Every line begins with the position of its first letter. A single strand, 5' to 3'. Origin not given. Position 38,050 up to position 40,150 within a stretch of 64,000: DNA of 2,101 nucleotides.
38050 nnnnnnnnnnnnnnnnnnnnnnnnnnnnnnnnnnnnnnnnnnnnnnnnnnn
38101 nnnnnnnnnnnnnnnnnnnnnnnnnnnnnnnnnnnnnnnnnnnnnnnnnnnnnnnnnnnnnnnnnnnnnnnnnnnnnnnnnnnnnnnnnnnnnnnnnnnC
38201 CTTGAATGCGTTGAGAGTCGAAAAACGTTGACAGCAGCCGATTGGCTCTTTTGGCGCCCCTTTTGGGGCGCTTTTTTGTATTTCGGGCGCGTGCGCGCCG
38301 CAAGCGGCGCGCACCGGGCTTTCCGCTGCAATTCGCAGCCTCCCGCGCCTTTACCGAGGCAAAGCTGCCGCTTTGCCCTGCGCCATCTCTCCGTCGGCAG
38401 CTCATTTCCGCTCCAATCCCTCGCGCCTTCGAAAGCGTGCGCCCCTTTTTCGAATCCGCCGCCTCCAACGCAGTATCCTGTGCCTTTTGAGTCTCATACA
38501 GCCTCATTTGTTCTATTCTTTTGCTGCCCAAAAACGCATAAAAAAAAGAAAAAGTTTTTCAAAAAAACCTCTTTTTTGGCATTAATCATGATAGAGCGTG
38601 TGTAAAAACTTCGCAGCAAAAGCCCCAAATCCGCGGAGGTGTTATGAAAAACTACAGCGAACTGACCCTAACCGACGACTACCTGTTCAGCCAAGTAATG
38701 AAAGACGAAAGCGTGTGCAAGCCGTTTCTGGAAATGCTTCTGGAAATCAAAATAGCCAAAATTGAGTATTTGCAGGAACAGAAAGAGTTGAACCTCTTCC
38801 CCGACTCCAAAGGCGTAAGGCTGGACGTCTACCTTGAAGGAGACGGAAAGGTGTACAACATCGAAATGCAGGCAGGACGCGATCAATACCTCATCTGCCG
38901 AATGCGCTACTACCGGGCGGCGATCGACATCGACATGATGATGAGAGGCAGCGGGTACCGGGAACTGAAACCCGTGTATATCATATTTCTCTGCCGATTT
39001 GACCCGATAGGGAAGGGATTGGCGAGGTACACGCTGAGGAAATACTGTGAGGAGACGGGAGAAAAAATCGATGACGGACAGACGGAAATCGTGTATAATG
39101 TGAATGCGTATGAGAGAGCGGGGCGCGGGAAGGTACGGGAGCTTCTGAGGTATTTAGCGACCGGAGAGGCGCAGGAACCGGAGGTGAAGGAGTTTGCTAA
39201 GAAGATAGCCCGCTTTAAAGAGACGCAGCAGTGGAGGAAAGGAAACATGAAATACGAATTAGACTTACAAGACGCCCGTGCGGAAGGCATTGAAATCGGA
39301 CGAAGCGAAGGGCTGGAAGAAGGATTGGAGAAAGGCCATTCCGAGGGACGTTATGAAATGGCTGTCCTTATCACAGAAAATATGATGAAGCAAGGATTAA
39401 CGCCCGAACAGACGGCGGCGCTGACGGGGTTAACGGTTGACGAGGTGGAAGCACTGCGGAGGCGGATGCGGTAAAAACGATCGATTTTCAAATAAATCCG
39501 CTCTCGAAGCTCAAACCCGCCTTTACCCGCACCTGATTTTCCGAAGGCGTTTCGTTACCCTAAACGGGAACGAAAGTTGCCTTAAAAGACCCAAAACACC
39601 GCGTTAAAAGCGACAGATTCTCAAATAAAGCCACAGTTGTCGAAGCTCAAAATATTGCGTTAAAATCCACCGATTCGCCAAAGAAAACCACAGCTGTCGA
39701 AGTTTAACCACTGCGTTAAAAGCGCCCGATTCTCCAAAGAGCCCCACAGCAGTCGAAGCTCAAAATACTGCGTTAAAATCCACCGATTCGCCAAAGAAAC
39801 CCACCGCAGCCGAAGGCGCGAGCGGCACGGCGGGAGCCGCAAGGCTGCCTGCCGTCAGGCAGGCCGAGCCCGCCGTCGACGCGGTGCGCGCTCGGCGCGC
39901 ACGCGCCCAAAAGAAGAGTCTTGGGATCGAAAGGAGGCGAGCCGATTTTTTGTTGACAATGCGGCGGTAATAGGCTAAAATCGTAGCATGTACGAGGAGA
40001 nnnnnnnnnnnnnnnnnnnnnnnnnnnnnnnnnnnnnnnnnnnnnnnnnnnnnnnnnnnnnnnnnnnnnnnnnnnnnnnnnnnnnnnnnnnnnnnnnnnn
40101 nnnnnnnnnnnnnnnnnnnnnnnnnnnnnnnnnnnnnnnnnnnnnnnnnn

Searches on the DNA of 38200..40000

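Call 65: search_rna_families(source=window, start=38200, end=40000, threshold=evalue, max_evalue=1)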
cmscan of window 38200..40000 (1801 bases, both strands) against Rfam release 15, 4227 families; matches with E-value up to 1: 3.
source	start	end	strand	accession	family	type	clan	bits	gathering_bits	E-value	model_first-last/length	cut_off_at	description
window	38235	38279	+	RF02871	ncS54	Gene; sRNA;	-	21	43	0.081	1-79/79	no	Burkholderia sRNA 54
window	38211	38282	+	RF02538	TarB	Gene; sRNA;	-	19.9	80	0.93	1-79/79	no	Vibrio ToxT activated RNA TarB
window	38286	38361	-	RF02770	Ysr224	Gene; sRNA;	-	19.5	70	0.24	1-107/107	no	Yersinia sRNA 224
